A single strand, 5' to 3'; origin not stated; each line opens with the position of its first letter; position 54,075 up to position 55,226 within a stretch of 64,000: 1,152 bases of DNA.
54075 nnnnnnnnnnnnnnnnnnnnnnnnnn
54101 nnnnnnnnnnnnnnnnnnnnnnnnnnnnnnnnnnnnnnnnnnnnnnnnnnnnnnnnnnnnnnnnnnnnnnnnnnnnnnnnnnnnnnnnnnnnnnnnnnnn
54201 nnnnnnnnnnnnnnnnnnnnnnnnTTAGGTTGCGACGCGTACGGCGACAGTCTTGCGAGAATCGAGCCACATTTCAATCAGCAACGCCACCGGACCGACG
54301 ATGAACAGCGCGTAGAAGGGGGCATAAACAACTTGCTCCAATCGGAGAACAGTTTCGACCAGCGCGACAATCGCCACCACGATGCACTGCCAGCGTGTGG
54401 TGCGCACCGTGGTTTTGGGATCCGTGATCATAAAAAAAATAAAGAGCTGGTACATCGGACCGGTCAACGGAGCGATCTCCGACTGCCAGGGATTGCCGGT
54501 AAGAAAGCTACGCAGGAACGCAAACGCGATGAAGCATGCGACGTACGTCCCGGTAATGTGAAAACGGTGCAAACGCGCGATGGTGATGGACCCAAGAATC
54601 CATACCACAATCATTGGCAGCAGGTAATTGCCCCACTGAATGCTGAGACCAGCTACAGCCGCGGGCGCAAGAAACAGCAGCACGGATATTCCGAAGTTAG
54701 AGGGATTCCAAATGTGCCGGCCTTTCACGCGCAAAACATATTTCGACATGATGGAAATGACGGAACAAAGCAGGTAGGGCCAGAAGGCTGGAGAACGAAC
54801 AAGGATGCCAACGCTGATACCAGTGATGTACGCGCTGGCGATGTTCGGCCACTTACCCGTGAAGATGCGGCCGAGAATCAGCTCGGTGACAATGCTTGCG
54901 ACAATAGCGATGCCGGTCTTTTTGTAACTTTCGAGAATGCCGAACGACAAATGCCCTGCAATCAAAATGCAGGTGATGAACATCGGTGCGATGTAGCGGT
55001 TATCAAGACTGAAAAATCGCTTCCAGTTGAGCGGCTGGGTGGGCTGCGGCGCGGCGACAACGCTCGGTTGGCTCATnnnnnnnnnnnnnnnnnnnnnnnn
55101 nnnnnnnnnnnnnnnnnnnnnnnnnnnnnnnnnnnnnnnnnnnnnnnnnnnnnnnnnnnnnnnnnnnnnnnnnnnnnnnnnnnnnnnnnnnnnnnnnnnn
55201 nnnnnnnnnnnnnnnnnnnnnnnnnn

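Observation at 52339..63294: ~11-kb translationally coupled operon: His-rich membrane protein, polyferredoxin, TPR/FG-GAP giant lipoprotein and two CRTAC1 paralogs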

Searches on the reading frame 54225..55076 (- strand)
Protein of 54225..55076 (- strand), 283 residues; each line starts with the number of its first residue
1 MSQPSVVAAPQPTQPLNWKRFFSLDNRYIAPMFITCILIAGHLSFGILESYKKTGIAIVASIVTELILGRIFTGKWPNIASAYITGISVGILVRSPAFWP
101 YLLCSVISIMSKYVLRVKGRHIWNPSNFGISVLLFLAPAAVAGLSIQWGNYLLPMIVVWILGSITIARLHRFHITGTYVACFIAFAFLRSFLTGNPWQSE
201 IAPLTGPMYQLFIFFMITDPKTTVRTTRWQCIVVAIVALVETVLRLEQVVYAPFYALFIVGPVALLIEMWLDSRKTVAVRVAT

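Call 4: search_protein_families(library=pfam, proteins=[window:54225-55076:-], max_evalue=0.01)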
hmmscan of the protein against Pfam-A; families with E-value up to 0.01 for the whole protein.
window:54225-55076:- (283 aa): 1 family
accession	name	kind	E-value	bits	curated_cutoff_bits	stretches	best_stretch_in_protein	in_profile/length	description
PF03116.20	NQR2_RnfD_RnfE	-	4.1e-06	26.8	27.7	1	165-274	186-293/296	NQR2, RnfD, RnfE family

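Call 5: search_protein_families(library=ncbifam, proteins=[window:54225-55076:-], max_evalue=0.01)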
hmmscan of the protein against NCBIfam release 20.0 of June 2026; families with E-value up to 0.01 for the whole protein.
window:54225-55076:- (283 aa): 0 families

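Call 45: find_homologous_proteins(query=window:54225-55076:-)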
Query window:54225-55076:- (283 aa): 8000 proteins with E <= 0.001 among 8000 candidates; the best 120 are listed.
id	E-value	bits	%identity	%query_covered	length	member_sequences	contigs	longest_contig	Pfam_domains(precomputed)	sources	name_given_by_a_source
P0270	5.7e-182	622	100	100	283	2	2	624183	-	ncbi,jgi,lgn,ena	jgi:Na+-transporting NADH:ubiquinone oxidoreductase subunit NqrB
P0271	3.3e-178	609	98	100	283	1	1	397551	-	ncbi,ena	-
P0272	1.2e-177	608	97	100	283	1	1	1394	-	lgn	-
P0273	2.1e-177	607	97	100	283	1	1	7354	-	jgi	jgi:enediyne biosynthesis protein E5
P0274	3.5e-177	606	96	100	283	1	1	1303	-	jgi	-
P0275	4.4e-175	599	96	100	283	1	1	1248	-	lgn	-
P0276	2.9e-174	596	96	100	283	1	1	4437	-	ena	-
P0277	4.2e-174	596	96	100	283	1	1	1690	-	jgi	-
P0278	4.0e-173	593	94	99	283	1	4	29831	-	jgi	jgi:Na+-transporting NADH:ubiquinone oxidoreductase subunit NqrB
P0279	1.2e-172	591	95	100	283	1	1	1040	-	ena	-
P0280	1.4e-172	591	93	100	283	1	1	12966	-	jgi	jgi:enediyne biosynthesis protein E5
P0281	1.5e-170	584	92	100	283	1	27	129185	-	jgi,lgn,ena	jgi:Na+-transporting NADH:ubiquinone oxidoreductase subunit NqrB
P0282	3.7e-170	583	92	100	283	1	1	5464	-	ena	-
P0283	4.0e-170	583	92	100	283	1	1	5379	-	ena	-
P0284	9.7e-169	578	92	97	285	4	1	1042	-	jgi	jgi:enediyne biosynthesis protein E5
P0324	1.3e-152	525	82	99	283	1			PF03116.21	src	-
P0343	7.5e-152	523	84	98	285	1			PF03116.21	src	-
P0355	2.4e-151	521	81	100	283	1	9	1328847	-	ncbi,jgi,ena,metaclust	jgi:Na+-transporting NADH:ubiquinone oxidoreductase subunit NqrB|metaclust:\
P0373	1.5e-150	519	80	100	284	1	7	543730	-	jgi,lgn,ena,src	jgi:hypothetical protein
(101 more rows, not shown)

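Call 58: find_encoding_contigs(protein=P0270, flank=10000, max_places=2)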
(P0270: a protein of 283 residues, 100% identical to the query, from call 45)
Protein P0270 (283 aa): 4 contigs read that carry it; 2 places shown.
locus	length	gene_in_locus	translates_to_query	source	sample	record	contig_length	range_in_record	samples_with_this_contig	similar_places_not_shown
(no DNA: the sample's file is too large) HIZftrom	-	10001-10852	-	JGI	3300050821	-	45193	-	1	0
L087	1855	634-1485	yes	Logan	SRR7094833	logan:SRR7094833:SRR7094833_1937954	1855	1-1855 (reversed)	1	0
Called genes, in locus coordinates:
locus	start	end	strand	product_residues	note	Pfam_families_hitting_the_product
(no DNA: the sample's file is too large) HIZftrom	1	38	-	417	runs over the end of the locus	-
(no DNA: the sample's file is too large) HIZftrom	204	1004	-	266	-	PF04542:Sigma70_r2, PF08281:Sigma70_r4_2, PF04545:Sigma70_r4 (faint)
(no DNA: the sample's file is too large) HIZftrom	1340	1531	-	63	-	-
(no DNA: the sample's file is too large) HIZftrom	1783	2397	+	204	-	-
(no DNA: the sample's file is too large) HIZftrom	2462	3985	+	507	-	-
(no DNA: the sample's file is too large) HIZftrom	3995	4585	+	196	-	-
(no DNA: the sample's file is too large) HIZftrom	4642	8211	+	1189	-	PF13517:FG-GAP_3, PF07593:UnbV_ASPIC (weak)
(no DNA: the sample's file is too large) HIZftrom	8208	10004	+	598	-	PF01839:FG-GAP (faint), PF13517:FG-GAP_3, PF07593:UnbV_ASPIC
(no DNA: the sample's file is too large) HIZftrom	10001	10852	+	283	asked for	-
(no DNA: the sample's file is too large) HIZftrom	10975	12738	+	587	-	PF01839:FG-GAP (faint), PF13517:FG-GAP_3, PF07593:UnbV_ASPIC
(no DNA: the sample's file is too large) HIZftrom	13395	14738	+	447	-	PF00890:FAD_binding_2 (weak), PF01134:GIDA (faint), PF01266:DAO (weak), PF01494:FAD_binding_3 (faint), PF04820:Trp_halogenase (weak), PF05834:Lycopene_cycl, PF12831:FAD_oxidored (weak), PF04820:Trp_halogenase, +1 more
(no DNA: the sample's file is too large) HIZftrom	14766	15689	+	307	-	PF00561:Abhydrolase_1, PF12146:Hydrolase_4, PF12697:Abhydrolase_6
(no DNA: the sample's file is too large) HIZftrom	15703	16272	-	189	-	PF02627:CMD (weak)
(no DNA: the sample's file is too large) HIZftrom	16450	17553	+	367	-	PF10518:TAT_signal (weak), PF01841:Transglut_core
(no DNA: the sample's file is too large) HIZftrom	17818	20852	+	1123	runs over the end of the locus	PF13620:CarboxypepD_reg, PF25183:OMP_b-brl_4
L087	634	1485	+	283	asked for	-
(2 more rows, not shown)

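Call 64: search_dna_similar(query=window:54225-55076:-, collection=plasmids, mode=protein, max_evalue=0.001, max_rows=30)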
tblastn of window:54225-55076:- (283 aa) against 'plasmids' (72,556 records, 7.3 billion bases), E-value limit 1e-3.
Records with a match: 49; places in all: 53; records where one place covers at least 80% of the query: 37.
Best place of each record, by identity: <60% 49.
By first word of the organism name: Streptomyces 46; Sinorhizobium 1; Metabacillus 1; Serratia 1.
By predicted mobility (MOB-suite, as given by PLSDB): non-mobilizable 43; mobilizable 5; conjugative 1.
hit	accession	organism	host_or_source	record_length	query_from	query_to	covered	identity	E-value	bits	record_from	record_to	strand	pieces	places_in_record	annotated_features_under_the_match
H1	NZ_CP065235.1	Streptomyces clavuligerus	cell culture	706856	12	283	96%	28.9%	1e-10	69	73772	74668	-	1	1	enediyne biosynthesis protein UnbU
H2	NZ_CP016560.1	Streptomyces clavuligerus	-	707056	12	283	96%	28.9%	1e-10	69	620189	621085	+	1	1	enediyne biosynthesis protein UnbU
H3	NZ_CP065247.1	Streptomyces clavuligerus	cell culture,lab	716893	12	283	96%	28.9%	1e-10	69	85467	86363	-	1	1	enediyne biosynthesis protein UnbU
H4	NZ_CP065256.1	Streptomyces clavuligerus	cell culture,lab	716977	12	283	96%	28.9%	1e-10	69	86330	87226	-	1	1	enediyne biosynthesis protein UnbU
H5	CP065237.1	Streptomyces clavuligerus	cell culture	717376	12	283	96%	28.9%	1e-10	69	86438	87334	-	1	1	enediyne biosynthesis protein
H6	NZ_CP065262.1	Streptomyces clavuligerus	cell culture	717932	12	283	96%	28.9%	1e-10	69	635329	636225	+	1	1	enediyne biosynthesis protein UnbU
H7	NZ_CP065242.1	Streptomyces clavuligerus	cell culture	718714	12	283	96%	28.9%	1e-10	69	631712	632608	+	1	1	enediyne biosynthesis protein UnbU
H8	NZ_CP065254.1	Streptomyces clavuligerus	cell culture,lab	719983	12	283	96%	28.9%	1e-10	69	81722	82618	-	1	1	enediyne biosynthesis protein UnbU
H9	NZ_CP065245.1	Streptomyces clavuligerus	cell culture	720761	12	283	96%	28.9%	1e-10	69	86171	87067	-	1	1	enediyne biosynthesis protein UnbU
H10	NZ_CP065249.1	Streptomyces clavuligerus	cell culture,lab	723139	12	283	96%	28.9%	1e-10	69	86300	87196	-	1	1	enediyne biosynthesis protein UnbU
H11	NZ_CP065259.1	Streptomyces clavuligerus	cell culture,lab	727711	12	283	96%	28.9%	1e-10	69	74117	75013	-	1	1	enediyne biosynthesis protein UnbU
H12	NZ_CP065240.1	Streptomyces clavuligerus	cell culture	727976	12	283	96%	28.9%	1e-10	69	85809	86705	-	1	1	enediyne biosynthesis protein UnbU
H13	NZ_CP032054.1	Streptomyces clavuligerus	cell culture,soil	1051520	12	283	96%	28.9%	1e-10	69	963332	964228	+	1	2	none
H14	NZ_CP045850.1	Streptomyces clavuligerus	pure culture single spore ...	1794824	12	283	96%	28.9%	1e-10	69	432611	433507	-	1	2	none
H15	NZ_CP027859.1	Streptomyces clavuligerus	Cell culture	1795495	12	283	96%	28.9%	1e-10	69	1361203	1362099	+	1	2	none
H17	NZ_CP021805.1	Sinorhizobium meliloti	Medicago truncatula,Single Cell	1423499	34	280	87%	30.6%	3e-15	83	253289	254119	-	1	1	none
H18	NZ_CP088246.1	Metabacillus sp. B2-18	single cell,human skin swab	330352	50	275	80%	30.9%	5e-25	111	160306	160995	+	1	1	RnfABCDGE type electron transport complex subunit D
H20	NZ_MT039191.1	Serratia proteamaculans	-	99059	34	260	80%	30.4%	1e-16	87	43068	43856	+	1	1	RnfABCDGE type electron transport complex subunit D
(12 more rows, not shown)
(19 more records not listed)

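Call 65: get_annotated_region(hit=H1, flank=9000)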
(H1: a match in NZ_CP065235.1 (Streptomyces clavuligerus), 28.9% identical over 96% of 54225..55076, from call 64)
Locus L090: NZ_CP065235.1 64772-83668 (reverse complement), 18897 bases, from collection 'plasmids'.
description: Streptomyces clavuligerus strain F1D18 plasmid pF1D18A, complete sequence
organism: Streptomyces clavuligerus (NCBI taxid 1901)
taxonomy: Bacteria; Actinomycetota; Actinomycetes; Kitasatosporales; Streptomycetaceae; Streptomyces; Streptomyces clavuligerus
host: -; source: cell culture; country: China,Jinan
typing (MOB-suite, as given by PLSDB): non-mobilizable; replicon rep_cluster_12,rep_cluster_1922
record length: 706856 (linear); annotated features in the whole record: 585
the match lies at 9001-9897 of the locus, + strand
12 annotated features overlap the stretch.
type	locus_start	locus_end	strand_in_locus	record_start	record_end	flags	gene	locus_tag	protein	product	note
CDS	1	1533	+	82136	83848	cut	-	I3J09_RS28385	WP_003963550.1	pyridoxal-dependent decarboxylase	-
CDS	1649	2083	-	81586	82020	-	-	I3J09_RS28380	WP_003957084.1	hypothetical protein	-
CDS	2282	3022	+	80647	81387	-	-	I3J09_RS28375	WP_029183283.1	alpha/beta hydrolase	-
CDS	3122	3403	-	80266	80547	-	-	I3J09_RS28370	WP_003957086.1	hypothetical protein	-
CDS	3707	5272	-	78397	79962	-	-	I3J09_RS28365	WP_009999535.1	MFS transporter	GO:0055085 - transmembrane transport [Evidence IEA]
CDS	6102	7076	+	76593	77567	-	-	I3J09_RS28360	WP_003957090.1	DUF1702 family protein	-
CDS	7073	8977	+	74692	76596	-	-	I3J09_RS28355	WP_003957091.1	VCBS repeat-containing protein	-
CDS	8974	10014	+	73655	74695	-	-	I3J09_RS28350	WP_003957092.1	enediyne biosynthesis protein UnbU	-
CDS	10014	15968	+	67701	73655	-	-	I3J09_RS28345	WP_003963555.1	type I polyketide synthase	GO:0030639 - polyketide biosynthetic process [Evidence IEA]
CDS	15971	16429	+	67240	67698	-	-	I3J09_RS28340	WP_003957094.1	acyl-CoA thioesterase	-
CDS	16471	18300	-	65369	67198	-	-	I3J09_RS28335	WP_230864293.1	helix-turn-helix domain-containing protein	GO:0006355 - regulation of DNA-templated transcription [Evidence IEA]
CDS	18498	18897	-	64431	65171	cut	-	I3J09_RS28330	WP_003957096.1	SDR family oxidoreductase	-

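Call 66: get_annotated_region(hit=H18, flank=8000)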
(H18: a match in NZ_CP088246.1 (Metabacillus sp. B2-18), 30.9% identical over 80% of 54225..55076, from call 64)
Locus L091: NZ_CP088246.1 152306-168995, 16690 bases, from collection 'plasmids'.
description: Metabacillus sp. B2-18 plasmid pB218, complete sequence
organism: Metabacillus sp. B2-18 (NCBI taxid 2897333)
taxonomy: Bacteria; Bacillota; Bacilli; Bacillales; Bacillaceae; Metabacillus; Metabacillus sp. B2-18
host: -; source: single cell,human skin swab; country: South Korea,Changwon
typing (MOB-suite, as given by PLSDB): non-mobilizable
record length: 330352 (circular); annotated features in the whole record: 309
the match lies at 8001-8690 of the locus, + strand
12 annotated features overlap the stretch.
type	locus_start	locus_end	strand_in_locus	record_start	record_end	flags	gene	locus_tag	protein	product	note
CDS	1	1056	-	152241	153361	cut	-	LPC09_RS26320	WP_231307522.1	IS3 family transposase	-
CDS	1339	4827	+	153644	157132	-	-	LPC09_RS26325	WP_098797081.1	PKD domain-containing protein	-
CDS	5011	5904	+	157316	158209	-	-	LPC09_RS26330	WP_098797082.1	Abi family protein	-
CDS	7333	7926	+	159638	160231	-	-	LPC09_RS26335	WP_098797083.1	redoxin domain-containing protein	-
CDS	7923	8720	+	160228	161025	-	-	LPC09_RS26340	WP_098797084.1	RnfABCDGE type electron transport complex subunit D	GO:0055085 - transmembrane transport [Evidence IEA]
CDS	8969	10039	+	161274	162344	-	-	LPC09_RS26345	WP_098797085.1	PIN/TRAM domain-containing protein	-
CDS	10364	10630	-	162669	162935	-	-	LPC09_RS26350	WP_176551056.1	Na+/H+ antiporter NhaC family protein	-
CDS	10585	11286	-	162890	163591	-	-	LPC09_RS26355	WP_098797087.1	Na+/H+ antiporter NhaC family protein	-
CDS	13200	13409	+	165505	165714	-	-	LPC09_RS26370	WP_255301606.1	helix-turn-helix domain-containing protein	GO:0006310 - DNA recombination [Evidence IEA]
CDS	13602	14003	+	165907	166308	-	merR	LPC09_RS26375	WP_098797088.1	Hg(II)-responsive transcriptional regulator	-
CDS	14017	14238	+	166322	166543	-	merF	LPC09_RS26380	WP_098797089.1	mercury resistance system transport protein MerF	-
CDS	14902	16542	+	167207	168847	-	merA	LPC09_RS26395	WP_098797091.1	mercury(II) reductase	-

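Call 67: get_annotated_region(hit=H20, flank=8000)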
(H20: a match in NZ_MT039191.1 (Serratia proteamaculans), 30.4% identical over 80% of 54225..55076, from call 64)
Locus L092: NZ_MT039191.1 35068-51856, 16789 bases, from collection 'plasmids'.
description: Serratia proteamaculans strain AGR_495 plasmid unnamed2, complete sequence
organism: Serratia proteamaculans (NCBI taxid 28151)
taxonomy: Bacteria; Pseudomonadota; Gammaproteobacteria; Enterobacterales; Yersiniaceae; Serratia; Serratia proteamaculans
host: -; source: -; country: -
typing (MOB-suite, as given by PLSDB): mobilizable; relaxase MOBF
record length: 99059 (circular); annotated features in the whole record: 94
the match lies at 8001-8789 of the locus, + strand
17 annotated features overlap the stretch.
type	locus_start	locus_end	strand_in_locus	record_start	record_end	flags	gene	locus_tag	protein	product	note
CDS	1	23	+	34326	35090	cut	-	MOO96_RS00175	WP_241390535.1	SDR family oxidoreductase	-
CDS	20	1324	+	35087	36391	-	-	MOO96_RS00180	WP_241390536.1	beta-ketoacyl synthase N-terminal-like domain-containing protein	-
CDS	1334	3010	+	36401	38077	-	-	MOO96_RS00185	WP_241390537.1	FAD-dependent oxidoreductase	-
CDS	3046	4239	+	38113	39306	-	-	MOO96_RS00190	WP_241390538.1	glycosyltransferase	-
CDS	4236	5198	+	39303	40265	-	-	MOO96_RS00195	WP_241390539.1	DUF1702 family protein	-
CDS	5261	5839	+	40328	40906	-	-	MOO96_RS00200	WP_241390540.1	LuxR C-terminal-related transcriptional regulator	GO:0006355 - regulation of DNA-templated transcription [Evidence IEA]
CDS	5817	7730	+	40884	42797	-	-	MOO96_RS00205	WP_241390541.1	VCBS repeat-containing protein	-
CDS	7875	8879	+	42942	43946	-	-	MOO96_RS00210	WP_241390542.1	RnfABCDGE type electron transport complex subunit D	-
CDS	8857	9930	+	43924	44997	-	-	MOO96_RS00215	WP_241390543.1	L-histidine N(alpha)-methyltransferase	-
CDS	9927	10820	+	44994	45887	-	-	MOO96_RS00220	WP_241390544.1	NAD(P)-dependent oxidoreductase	-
CDS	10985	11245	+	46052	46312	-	-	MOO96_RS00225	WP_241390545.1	hypothetical protein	-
CDS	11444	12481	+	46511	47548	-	-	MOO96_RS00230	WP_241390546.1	sulfite exporter TauE/SafE family protein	GO:0006810 - transport [Evidence IEA]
CDS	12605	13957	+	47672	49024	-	-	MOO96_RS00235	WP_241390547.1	AarF/UbiB family protein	-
CDS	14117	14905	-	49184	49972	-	istB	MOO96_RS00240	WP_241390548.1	IS21-like element helper ATPase IstB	-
CDS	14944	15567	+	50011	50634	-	-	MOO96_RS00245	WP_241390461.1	plasmid SOS inhibition protein A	-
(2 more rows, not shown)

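Call 70: search_solved_structures(query=L090:6102-7076:+, max_evalue=1)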
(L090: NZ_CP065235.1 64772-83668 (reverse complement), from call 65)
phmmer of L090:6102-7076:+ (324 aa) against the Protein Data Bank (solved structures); distinct sequences matched with E-value up to 1: 1.
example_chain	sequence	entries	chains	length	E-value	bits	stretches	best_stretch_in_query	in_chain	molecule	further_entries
7c4k_A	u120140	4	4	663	0.76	12.1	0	150-211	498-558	Ancestral L-amino acid oxidase | L-amino acid oxidase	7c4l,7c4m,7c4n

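Call 98: search_protein_families(library=pfam, proteins=[L090:6102-7076:+, L092:7875-8879:+], max_evalue=0.01)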
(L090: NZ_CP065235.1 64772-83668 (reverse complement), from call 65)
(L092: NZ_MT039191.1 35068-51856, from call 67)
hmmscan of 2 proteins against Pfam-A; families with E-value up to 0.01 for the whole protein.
L090:6102-7076:+ (324 aa): 1 family
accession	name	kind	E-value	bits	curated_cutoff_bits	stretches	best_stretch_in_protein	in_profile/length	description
PF08012.16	DUF1702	-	2.8e-138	460.6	25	1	5-313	2-317/319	Protein of unknown function (DUF1702)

L092:7875-8879:+ (334 aa): 1 family
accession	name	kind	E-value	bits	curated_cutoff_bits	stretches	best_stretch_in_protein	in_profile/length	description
PF03116.20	NQR2_RnfD_RnfE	-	6.7e-09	36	27.7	1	45-294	27-267/296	NQR2, RnfD, RnfE family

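Call 101: get_annotated_region(hit=H17, flank=8000)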
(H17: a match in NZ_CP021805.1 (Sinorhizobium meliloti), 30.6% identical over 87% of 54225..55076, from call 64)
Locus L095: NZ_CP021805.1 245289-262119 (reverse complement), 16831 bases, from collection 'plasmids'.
description: Sinorhizobium meliloti strain T073 plasmid psymA, complete sequence
organism: Sinorhizobium meliloti (NCBI taxid 382)
taxonomy: Bacteria; Pseudomonadota; Alphaproteobacteria; Hyphomicrobiales; Rhizobiaceae; Sinorhizobium; Sinorhizobium meliloti
host: -; source: Medicago truncatula,Single Cell; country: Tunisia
typing (MOB-suite, as given by PLSDB): conjugative; relaxase MOBQ; mating-pair formation MPF_T
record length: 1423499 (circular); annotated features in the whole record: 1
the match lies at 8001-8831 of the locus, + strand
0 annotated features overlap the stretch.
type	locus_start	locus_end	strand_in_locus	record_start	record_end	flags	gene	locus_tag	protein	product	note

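Call 120: find_encoding_contigs(protein=P0355, flank=10000, max_places=1)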
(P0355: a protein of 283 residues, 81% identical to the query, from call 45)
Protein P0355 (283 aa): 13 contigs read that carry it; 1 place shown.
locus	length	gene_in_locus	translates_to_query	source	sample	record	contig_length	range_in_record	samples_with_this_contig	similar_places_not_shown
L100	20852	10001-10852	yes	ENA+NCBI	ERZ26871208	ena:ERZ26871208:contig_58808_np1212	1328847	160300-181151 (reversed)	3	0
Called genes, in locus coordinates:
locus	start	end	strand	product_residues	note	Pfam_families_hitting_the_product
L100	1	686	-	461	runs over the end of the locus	PF01566:Nramp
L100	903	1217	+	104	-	PF11950:DUF3467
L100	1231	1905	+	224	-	PF02682:CT_C_D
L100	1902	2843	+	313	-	PF02626:CT_A_B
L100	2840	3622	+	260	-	PF03746:LamB_YcsF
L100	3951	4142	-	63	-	-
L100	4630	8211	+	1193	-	PF07719:TPR_2 (faint), PF00515:TPR_1 (faint), PF13428:TPR_14 (faint), PF13432:TPR_16 (faint), PF13414:TPR_11 (faint), PF23914:TPR_CcmH_CycH, PF13517:FG-GAP_3, PF07593:UnbV_ASPIC (weak), +1 more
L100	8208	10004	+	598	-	PF01839:FG-GAP (faint), PF13517:FG-GAP_3, PF07593:UnbV_ASPIC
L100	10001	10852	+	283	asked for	-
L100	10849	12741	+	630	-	PF01839:FG-GAP (faint), PF13517:FG-GAP_3, PF07593:UnbV_ASPIC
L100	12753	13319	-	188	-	PF02627:CMD (weak)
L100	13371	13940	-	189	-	PF02627:CMD (weak)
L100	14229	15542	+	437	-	PF00890:FAD_binding_2 (weak), PF01134:GIDA (faint), PF01266:DAO (faint), PF05834:Lycopene_cycl, PF07992:Pyr_redox_2 (faint), PF12831:FAD_oxidored (weak), PF04820:Trp_halogenase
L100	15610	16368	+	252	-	PF00561:Abhydrolase_1, PF12146:Hydrolase_4, PF12697:Abhydrolase_6, PF03096:Ndr (faint)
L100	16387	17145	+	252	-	PF00528:BPD_transp_1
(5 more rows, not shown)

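Call 121: find_encoding_contigs(protein=P0373, flank=10000, max_places=1)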
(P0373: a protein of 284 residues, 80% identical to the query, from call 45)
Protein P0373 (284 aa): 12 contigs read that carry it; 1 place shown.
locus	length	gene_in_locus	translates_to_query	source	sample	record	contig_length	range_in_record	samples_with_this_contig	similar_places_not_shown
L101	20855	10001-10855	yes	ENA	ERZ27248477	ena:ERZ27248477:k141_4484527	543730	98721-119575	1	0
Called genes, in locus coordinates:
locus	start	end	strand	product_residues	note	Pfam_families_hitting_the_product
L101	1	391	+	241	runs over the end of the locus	PF13689:DUF4154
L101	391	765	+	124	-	PF01627:Hpt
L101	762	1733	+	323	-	PF00072:Response_reg, PF00990:GGDEF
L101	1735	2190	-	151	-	PF15956:DUF4760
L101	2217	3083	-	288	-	PF00924:MS_channel_2nd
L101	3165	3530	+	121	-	-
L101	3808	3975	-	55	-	-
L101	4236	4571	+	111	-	-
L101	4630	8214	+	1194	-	PF07719:TPR_2 (faint), PF13431:TPR_17 (faint), PF23914:TPR_CcmH_CycH (weak), PF13517:FG-GAP_3, PF07593:UnbV_ASPIC (weak)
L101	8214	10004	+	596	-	PF01839:FG-GAP (faint), PF13517:FG-GAP_3, PF07593:UnbV_ASPIC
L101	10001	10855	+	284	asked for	-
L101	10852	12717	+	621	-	PF01839:FG-GAP (faint), PF13517:FG-GAP_3, PF07593:UnbV_ASPIC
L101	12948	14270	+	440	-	PF03137:OATP (faint), PF07690:MFS_1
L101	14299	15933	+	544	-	PF01120:Alpha_L_fucos, PF16757:Fucosidase_C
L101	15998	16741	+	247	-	PF00106:adh_short, PF08659:KR (weak), PF13561:adh_short_C2, PF23441:SDR (weak)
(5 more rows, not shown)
